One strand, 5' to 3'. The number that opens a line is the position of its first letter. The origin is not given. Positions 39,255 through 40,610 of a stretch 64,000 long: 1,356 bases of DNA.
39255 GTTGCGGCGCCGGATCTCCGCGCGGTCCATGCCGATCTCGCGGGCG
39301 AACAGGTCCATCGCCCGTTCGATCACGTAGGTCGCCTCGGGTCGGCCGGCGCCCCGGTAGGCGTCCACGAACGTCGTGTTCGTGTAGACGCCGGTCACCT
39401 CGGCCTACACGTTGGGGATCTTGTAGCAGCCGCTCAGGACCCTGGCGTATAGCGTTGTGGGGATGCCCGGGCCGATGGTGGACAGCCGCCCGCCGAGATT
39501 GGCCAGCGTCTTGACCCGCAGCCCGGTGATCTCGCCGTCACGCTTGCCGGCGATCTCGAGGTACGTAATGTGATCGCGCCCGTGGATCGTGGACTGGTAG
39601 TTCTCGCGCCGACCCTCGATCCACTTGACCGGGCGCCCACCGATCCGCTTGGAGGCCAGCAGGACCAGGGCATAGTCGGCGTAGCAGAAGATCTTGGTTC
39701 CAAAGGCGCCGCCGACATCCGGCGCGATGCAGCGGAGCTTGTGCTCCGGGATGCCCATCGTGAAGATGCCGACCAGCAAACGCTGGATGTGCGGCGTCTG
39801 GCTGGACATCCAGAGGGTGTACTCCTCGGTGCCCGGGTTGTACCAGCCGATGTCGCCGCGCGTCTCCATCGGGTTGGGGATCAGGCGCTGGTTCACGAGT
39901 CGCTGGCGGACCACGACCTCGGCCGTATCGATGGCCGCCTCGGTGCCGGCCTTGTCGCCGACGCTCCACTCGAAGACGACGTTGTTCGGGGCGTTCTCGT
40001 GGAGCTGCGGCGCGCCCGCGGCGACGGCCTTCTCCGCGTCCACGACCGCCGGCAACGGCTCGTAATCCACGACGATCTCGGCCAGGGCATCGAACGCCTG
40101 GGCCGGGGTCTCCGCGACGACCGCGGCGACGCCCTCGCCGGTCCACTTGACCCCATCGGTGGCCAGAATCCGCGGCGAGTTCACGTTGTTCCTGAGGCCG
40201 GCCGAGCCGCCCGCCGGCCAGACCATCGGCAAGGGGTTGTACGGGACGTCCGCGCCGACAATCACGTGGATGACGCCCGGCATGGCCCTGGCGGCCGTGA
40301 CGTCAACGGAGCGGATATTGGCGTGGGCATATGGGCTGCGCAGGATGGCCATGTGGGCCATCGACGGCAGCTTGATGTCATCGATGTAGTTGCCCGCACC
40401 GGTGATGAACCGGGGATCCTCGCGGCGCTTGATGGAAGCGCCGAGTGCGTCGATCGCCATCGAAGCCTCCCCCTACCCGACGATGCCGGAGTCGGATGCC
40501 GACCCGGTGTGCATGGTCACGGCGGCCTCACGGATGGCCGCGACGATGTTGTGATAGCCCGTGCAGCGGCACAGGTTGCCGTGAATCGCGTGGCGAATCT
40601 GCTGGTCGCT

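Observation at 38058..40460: Mo-hydroxylase large subunit split by a single amber codon, with a GTG two codons later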

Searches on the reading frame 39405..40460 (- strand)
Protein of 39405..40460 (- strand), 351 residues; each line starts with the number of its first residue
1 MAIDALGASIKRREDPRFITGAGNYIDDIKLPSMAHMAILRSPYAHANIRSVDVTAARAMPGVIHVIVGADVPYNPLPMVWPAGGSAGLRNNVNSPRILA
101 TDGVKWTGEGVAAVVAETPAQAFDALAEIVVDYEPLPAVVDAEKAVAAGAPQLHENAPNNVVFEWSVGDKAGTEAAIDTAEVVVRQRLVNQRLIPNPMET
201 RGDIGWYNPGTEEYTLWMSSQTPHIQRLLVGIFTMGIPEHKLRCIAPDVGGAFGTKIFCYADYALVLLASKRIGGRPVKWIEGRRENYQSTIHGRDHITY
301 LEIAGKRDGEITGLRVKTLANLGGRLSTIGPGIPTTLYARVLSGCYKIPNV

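Call 6: search_protein_families(library=pfam, proteins=[window:39408-40460:-])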
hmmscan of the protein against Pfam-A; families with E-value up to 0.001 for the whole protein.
window:39408-40460:- (351 aa): 2 families
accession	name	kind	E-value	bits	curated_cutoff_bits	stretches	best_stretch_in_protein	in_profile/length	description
PF02738.23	MoCoBD_1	-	2.4e-49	168.1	27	1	153-351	1-192/244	Molybdopterin cofactor-binding domain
PF01315.27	Ald_Xan_dh_C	-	1.5e-27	96.6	31.3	1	20-137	1-110/110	Aldehyde oxidase and xanthine dehydrogenase, a/b hammerhead domain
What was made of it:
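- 39405..40460 (-): N-terminal 351 codons of the CoxL-like large subunit, ending at the premature TAG. Ald_Xan_dh_C plus MoCoBD_1 positions 1-192 of 244 (call 6).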

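Call 7: search_protein_families(library=ncbifam, proteins=[window:39408-40460:-])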
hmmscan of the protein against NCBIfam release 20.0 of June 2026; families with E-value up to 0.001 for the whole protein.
window:39408-40460:- (351 aa): 13 families
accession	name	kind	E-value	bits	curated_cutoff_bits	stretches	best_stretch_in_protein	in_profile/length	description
TIGR02416.1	CO_dehy_Mo_lg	equivalog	7.2e-83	279.1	991.15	1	14-350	1-339/770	aerobic carbon-monoxide dehydrogenase large subunit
NF041018.1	glyceraldDH_alpha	equivalog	2.7e-72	244.3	790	1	6-350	3-338/741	glyceraldehyde dehydrogenase subunit alpha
NF040766.1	CODH_aero_grp5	exception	4.4e-57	193.8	950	1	5-324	4-318/785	aerobic carbon-monoxide dehydrogenase large subunit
NF043082.1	XdhA_XDHase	equivalog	6e-48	163.5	780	1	7-325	2-315/758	xanthine dehydrogenase subunit XdhA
NF007426.0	PRK09970.1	equivalog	2.3e-45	155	916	1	3-326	3-319/761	xanthine dehydrogenase molybdenum-binding subunit XdhA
TIGR03194.1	4hydrxCoA_A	equivalog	7.1e-45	153.7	994.55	1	19-351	10-326/746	4-hydroxybenzoyl-CoA reductase subunit alpha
TIGR03196.1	pucD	equivalog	2.1e-40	138.9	783.65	1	10-351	7-325/763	xanthine dehydrogenase subunit D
TIGR03311.1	Se_dep_XDH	equivalog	4.6e-30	104.4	830.45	1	6-351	162-488/848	selenium-dependent xanthine dehydrogenase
NF045668.1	pterin_aldehy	equivalog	3.5e-29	101.5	1100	1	7-350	176-513/905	molybdopterin-dependent aldehyde oxidoreductase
TIGR02965.1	xanthine_xdhB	equivalog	1.4e-26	92.9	849.5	1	13-323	8-297/758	xanthine dehydrogenase molybdopterin binding subunit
NF041671.1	peri_hyde_PaoC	equivalog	3.8e-25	88.4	1180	1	6-317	18-308/735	aldehyde oxidoreductase molybdenum-binding subunit PaoC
TIGR03313.1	Se_sel_red_Mo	hypoth_equivalog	7.1e-25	86.9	1101.9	2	12-157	174-314/951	molybdopterin-dependent oxidoreductase Mo/Fe-S-binding subunit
TIGR02969.1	mam_aldehyde_ox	subfamily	4e-15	54.4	1912.3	1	4-328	574-874/1330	aldehyde oxidase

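Call 9: find_encoding_contigs(protein=window:39405-40460:-, flank=6000, max_places=6)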
Protein window:39405-40460:- (351 aa): 24 contigs read that carry it; 6 places shown.
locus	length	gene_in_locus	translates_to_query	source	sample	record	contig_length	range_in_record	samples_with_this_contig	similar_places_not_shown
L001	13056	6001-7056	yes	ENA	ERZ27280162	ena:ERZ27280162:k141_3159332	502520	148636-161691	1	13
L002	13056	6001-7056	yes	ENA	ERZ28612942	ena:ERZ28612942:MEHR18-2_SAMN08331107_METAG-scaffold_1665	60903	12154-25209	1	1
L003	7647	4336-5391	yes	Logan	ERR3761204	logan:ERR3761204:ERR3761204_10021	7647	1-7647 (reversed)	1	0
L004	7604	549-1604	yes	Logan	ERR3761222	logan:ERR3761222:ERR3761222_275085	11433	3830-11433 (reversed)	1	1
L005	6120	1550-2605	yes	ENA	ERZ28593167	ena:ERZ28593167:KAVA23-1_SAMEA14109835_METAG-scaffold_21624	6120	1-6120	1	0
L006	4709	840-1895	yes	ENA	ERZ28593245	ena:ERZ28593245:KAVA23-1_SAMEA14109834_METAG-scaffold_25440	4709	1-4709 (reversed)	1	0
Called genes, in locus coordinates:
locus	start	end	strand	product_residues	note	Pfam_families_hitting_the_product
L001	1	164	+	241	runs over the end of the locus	PF04542:Sigma70_r2, PF08281:Sigma70_r4_2, PF04545:Sigma70_r4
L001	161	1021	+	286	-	-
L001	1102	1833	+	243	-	-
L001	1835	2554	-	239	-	PF02586:SRAP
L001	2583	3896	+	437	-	PF07719:TPR_2 (faint), PF13174:TPR_6 (faint), PF13432:TPR_16 (faint), PF01694:Rhomboid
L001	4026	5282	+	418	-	PF00202:Aminotran_3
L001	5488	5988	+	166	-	PF00111:Fer2, PF01799:Fer2_2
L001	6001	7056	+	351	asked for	PF01315:Ald_Xan_dh_C, PF02738:MoCoBD_1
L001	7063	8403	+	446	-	PF02738:MoCoBD_1, PF20256:MoCoBD_2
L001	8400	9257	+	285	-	PF00941:FAD_binding_5, PF03450:CO_deh_flav_C (weak)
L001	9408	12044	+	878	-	PF04879:Molybdop_Fe4S4, PF00384:Molybdopterin, PF01568:Molydop_binding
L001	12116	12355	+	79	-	-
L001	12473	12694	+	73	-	PF02452:PemK_toxin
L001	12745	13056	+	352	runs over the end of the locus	PF00994:MoCF_biosynth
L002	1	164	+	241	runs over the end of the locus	PF04542:Sigma70_r2, PF08281:Sigma70_r4_2, PF04545:Sigma70_r4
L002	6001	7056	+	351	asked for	PF01315:Ald_Xan_dh_C, PF02738:MoCoBD_1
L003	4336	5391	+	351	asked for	PF01315:Ald_Xan_dh_C, PF02738:MoCoBD_1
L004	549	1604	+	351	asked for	PF01315:Ald_Xan_dh_C, PF02738:MoCoBD_1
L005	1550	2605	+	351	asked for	PF01315:Ald_Xan_dh_C, PF02738:MoCoBD_1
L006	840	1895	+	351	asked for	PF01315:Ald_Xan_dh_C, PF02738:MoCoBD_1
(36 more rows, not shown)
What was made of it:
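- The exact 351-aa product ending at this TAG is indexed in 26 blocks and was read on 24 contigs from ENA and Logan assemblies of different samples (call 9). Gene callers call both pieces (call 9). The allele is present in many samples (call 9).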

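Call 21: list_cluster_members(proteins=[P0001, window:39405-40460:-, window:38058-39398:-, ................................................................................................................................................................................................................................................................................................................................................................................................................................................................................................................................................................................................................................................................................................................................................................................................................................])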
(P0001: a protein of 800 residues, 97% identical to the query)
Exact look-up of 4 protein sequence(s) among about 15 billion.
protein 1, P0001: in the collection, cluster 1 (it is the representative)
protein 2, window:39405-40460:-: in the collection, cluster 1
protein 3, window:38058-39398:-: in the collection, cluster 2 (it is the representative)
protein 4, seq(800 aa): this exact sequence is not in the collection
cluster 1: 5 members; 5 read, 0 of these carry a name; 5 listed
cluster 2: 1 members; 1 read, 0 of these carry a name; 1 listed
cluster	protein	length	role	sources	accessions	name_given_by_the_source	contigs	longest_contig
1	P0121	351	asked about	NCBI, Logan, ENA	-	-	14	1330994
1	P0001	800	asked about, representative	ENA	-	-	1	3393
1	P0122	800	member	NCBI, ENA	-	-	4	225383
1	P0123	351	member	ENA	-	-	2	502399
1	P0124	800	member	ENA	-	-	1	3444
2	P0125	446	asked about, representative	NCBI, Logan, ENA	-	-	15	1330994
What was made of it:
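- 39405..40460 (-): The exact protein is found on at least 24 public contigs (calls 9, 21).
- The collection records 14 + 2 contigs for the N fragment and 15 for the C fragment (call 21). The same backbone with Tyr restored is absent from the 15-billion-protein collection (call 21). The Tyr version of this exact backbone is not in the collection (call 21).
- Tried and rejected: An exact look-up of the restored (Tyr352) allele on the window backbone found nothing in the collection (call 21).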

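Call 23: find_encoding_contigs(protein=P0123, flank=6000, max_places=4)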
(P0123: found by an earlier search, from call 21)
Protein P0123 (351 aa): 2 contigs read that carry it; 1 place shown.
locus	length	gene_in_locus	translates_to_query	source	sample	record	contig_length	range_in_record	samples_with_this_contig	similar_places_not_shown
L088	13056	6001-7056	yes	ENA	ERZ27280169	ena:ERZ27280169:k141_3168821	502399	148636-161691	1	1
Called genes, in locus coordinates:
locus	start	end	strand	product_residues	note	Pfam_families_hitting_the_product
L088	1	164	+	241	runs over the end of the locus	PF04542:Sigma70_r2, PF08281:Sigma70_r4_2, PF04545:Sigma70_r4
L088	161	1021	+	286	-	-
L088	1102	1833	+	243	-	-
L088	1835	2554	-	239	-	PF02586:SRAP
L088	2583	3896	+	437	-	PF07719:TPR_2 (faint), PF13174:TPR_6 (faint), PF13432:TPR_16 (faint), PF01694:Rhomboid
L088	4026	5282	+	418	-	PF00202:Aminotran_3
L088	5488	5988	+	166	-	PF00111:Fer2, PF01799:Fer2_2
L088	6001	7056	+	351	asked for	PF01315:Ald_Xan_dh_C, PF02738:MoCoBD_1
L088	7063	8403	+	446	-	PF02738:MoCoBD_1, PF20256:MoCoBD_2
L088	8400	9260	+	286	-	PF00941:FAD_binding_5, PF03450:CO_deh_flav_C (weak)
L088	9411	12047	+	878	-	PF04879:Molybdop_Fe4S4, PF00384:Molybdopterin, PF01568:Molydop_binding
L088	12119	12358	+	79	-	-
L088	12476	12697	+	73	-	PF02452:PemK_toxin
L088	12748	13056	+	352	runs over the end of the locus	PF00994:MoCF_biosynth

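Call 24: find_encoding_contigs(protein=P0124, flank=6000, max_places=4)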
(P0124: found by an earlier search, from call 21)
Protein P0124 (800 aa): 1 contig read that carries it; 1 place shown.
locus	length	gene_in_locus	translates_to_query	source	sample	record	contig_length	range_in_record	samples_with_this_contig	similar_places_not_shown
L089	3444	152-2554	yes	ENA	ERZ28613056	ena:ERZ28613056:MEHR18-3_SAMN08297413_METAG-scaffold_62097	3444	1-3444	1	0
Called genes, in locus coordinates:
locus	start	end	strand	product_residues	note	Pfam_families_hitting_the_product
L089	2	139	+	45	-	?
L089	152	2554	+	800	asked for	PF01315:Ald_Xan_dh_C, PF02738:MoCoBD_1, PF20256:MoCoBD_2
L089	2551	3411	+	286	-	PF00941:FAD_binding_5, PF03450:CO_deh_flav_C (weak)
